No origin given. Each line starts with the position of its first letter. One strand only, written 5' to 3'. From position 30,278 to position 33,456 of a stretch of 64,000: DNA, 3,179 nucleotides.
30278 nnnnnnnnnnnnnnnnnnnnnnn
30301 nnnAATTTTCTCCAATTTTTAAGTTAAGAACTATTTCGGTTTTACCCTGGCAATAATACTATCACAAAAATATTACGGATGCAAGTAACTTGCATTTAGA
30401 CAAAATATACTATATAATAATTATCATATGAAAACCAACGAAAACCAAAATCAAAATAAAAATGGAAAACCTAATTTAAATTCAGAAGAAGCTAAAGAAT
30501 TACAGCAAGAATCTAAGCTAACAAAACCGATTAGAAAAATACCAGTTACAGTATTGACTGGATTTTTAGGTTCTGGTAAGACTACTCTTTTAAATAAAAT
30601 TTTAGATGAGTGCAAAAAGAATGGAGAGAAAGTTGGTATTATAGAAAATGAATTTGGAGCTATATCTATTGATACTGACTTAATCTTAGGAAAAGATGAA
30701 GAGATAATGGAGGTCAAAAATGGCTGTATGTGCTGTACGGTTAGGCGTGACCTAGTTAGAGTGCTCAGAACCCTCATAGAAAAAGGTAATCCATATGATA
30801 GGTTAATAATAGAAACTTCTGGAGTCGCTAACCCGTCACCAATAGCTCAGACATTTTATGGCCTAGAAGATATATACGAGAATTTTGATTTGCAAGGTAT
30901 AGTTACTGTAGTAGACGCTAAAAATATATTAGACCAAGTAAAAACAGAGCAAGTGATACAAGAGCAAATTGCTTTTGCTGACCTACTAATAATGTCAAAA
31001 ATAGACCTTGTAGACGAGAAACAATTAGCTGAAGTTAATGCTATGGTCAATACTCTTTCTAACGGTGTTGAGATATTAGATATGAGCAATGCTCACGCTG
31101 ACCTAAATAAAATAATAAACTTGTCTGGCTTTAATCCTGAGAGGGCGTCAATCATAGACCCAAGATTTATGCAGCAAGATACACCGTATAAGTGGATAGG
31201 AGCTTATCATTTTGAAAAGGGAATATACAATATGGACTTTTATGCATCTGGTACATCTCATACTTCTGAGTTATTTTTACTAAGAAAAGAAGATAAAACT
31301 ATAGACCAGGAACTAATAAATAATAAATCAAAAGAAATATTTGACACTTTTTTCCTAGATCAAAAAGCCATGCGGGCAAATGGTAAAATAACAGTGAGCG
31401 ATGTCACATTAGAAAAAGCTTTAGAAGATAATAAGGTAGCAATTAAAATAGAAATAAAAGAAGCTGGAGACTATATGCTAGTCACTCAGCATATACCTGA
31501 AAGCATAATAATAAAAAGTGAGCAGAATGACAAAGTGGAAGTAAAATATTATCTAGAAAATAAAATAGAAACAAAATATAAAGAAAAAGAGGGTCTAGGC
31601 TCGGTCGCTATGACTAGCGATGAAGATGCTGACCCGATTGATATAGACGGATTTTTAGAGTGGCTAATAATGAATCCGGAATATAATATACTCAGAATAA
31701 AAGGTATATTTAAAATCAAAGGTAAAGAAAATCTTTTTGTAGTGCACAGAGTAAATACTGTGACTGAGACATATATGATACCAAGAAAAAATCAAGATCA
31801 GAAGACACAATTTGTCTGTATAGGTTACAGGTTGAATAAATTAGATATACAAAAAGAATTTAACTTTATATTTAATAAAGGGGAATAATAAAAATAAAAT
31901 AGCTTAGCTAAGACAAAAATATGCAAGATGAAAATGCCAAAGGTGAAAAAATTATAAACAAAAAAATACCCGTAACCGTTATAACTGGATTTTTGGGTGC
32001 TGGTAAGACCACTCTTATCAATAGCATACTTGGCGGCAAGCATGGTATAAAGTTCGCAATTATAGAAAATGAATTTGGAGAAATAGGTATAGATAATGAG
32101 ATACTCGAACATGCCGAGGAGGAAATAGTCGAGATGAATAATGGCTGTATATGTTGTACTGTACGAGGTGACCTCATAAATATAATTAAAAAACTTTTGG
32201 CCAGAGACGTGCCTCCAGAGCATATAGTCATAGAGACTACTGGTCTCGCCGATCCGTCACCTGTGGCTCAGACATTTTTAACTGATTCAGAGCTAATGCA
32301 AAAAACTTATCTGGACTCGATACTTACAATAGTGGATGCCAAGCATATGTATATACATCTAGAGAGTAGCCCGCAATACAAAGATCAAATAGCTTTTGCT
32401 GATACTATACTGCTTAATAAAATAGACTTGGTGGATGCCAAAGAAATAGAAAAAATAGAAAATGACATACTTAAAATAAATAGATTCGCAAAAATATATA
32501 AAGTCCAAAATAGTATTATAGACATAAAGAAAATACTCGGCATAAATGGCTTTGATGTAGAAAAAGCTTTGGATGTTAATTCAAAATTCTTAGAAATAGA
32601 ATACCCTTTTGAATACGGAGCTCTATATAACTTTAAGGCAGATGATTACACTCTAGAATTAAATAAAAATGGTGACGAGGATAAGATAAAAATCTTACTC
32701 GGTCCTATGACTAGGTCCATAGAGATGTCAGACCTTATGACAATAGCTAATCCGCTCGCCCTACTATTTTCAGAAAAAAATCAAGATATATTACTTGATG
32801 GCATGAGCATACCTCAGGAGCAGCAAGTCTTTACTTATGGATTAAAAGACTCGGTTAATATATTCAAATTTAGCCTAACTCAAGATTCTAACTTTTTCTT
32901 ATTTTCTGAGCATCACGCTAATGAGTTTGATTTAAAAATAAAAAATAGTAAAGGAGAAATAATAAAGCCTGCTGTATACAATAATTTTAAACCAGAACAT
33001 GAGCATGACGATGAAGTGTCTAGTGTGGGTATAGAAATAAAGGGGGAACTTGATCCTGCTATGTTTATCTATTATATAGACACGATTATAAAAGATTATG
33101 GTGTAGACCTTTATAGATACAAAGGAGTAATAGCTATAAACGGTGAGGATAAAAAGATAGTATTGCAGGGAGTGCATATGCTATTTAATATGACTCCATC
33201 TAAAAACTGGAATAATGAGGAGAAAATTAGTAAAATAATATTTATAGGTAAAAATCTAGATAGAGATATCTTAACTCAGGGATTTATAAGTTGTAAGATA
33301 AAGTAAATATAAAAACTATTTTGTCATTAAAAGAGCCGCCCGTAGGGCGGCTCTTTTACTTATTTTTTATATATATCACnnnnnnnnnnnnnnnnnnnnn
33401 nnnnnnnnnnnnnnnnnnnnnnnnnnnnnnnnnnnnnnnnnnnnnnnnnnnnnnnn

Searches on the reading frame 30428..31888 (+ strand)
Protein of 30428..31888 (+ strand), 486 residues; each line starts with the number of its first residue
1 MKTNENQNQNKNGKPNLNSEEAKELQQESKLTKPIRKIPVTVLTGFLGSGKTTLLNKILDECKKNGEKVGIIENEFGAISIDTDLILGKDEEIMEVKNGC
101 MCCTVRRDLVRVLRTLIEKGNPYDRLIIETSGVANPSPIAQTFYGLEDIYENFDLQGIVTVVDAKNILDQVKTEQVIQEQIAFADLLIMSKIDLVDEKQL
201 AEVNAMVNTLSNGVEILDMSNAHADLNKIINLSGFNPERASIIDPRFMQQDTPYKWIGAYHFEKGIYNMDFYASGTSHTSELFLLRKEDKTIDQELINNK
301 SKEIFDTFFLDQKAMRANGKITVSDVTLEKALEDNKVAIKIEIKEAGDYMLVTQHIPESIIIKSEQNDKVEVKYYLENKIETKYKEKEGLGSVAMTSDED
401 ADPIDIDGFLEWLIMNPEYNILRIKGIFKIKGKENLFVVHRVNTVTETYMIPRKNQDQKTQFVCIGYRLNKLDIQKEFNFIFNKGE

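Call 3: search_protein_families(library=pfam, proteins=[window:30428-31888:+], max_evalue=0.01)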
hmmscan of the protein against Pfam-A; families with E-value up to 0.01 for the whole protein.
window:30428-31888:+ (486 aa): 11 families
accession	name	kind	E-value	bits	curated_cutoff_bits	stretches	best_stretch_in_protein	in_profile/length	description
PF02492.25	cobW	-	1.7e-54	184.6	20.7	1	39-216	1-178/180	CobW/HypB/UreG, nucleotide-binding domain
PF07683.19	CobW_C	-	1.4e-10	41.4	22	1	393-479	4-91/94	Cobalamin synthesis protein cobW C-terminal domain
PF00448.28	SRP54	-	3.2e-06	27.4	22.7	1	40-226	3-182/196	SRP54-type protein, GTPase domain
PF03205.20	MobB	-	5.9e-05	23.4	26.6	1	42-83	3-44/133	Molybdopterin guanine dinucleotide synthesis protein B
PF03193.22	RsgA_GTPase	-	0.00022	21.6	30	0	20-64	89-132/174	RsgA GTPase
PF25199.1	nSTAND_NTPase5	-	0.00084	19.6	34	1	23-76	26-80/145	Novel STAND NTPase 5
PF03308.22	MeaB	-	0.0011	18.5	23.1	0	39-72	34-67/273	Methylmalonyl Co-A mutase-associated GTPase MeaB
PF03266.21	NTPase_1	-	0.0013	19.1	23.9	1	42-70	3-31/168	NTPase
PF00437.27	T2SSE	-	0.008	15.3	24.9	0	17-73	124-177/370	Type II/IV secretion system protein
PF13401.12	AAA_22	-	0.0087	16.8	27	0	40-82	7-33/130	AAA domain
PF00009.33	GTP_EFTU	-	0.0097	15.9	26.5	0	42-69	7-34/188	Elongation factor Tu GTP binding domain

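Call 4: search_protein_families(library=ncbifam, proteins=[window:30428-31888:+], max_evalue=0.01)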
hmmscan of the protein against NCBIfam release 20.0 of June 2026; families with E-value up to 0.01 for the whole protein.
window:30428-31888:+ (486 aa): 18 families
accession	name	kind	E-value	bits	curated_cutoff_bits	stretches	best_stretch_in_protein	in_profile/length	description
NF008578.0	PRK11537.1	equivalog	6.6e-50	170.1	361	2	36-247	2-214/318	GTPase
NF038288.1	chaper_GTP_ZigA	equivalog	4.4e-44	151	600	2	38-179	1-150/390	zinc metallochaperone GTPase ZigA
TIGR02475.1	CobW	equivalog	5.2e-44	150.5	332.1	3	36-167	2-136/342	cobalamin biosynthesis protein CobW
NF041053.1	CobW_rel_Se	equivalog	4.4e-23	81.9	180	1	42-229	5-190/195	CobW-related selenoprotein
NF047431.1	hiber_recruit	equivalog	6e-09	35.3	375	1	89-218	57-212/402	ribosome hibernation factor-recruiting GTPase MRF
TIGR00073.1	hypB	equivalog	1.4e-05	24.6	121.2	1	37-132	29-120/217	hydrogenase nickel incorporation protein HypB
NF011057.0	PRK14489.1-2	subfamily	3.1e-05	23.4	541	1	11-94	179-255/363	bifunctional molybdenum cofactor guanylyltransferase MobA/molybdopterin-guanine dinucleotide biosynthesis adaptor protein MobB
TIGR00176.1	mobB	equivalog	0.0001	22.4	76.2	1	41-83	2-44/155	molybdopterin-guanine dinucleotide biosynthesis protein B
TIGR00959.1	ffh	equivalog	0.00013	20.9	473.2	1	30-193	91-250/428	signal recognition particle protein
NF011056.0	PRK14489.1-1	equivalog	0.00041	19.6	379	1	36-90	201-252/363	bifunctional molybdenum cofactor guanylyltransferase MobA/molybdopterin-guanine dinucleotide biosynthesis adaptor protein MobB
TIGR00750.1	lao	equivalog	0.00052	19.2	240.75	1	40-72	36-68/300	methylmalonyl Co-A mutase-associated GTPase MeaB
NF011060.0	PRK14491.1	equivalog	0.00069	18.2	532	1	35-90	8-60/598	bifunctional molybdopterin-guanine dinucleotide biosynthesis adaptor protein MobB/molybdopterin molybdotransferase MoeA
NF008931.0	PRK12288.1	equivalog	0.0016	17.6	360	0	145-222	113-191/347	small ribosomal subunit biogenesis GTPase RsgA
TIGR00150.1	T6A_YjeE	equivalog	0.0018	18.1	60.1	0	20-59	4-43/135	tRNA (adenosine(37)-N6)-threonylcarbamoyltransferase complex ATPase subunit type 1 TsaE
NF008021.0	PRK10751.1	equivalog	0.0019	18.3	204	1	37-90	5-55/174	molybdopterin-guanine dinucleotide biosynthesis protein MobB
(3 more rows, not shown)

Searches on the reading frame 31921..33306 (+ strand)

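Call 3: search_protein_families(library=pfam, proteins=[window:31921-33306:+], max_evalue=0.01)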
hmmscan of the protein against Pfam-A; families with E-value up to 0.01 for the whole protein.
window:31921-33306:+ (461 aa): 4 families
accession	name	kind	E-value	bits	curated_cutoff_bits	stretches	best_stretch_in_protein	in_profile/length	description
PF02492.25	cobW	-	6.9e-58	195.6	20.7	1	17-192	1-178/180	CobW/HypB/UreG, nucleotide-binding domain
PF07683.19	CobW_C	-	2.9e-17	62.7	22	1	366-458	1-93/94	Cobalamin synthesis protein cobW C-terminal domain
PF00009.33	GTP_EFTU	-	0.00054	20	26.5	0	15-64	2-51/188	Elongation factor Tu GTP binding domain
PF03193.22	RsgA_GTPase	-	0.00074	19.8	30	0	17-40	107-130/174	RsgA GTPase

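Call 4: search_protein_families(library=ncbifam, proteins=[window:31921-33306:+], max_evalue=0.01)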
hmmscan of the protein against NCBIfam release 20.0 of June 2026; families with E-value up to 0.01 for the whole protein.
window:31921-33306:+ (461 aa): 7 families
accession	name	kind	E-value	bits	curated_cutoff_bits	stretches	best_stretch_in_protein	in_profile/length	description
NF008578.0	PRK11537.1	equivalog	4.2e-66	223.3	361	2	15-221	3-211/318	GTPase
TIGR02475.1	CobW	equivalog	1.6e-59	201.5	332.1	3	14-142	2-135/342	cobalamin biosynthesis protein CobW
NF038288.1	chaper_GTP_ZigA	equivalog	5.1e-48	163.9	600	2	16-149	1-144/390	zinc metallochaperone GTPase ZigA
NF041053.1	CobW_rel_Se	equivalog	1.6e-18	67.1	180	1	19-186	4-172/195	CobW-related selenoprotein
NF047431.1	hiber_recruit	equivalog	9.3e-07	28.1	375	1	59-117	51-108/402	ribosome hibernation factor-recruiting GTPase MRF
TIGR00073.1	hypB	equivalog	3.2e-06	26.8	121.2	1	13-87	27-100/217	hydrogenase nickel incorporation protein HypB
TIGR00231.1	small_GTP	domain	0.0071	16.1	42.5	0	18-40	5-27/164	GTP-binding protein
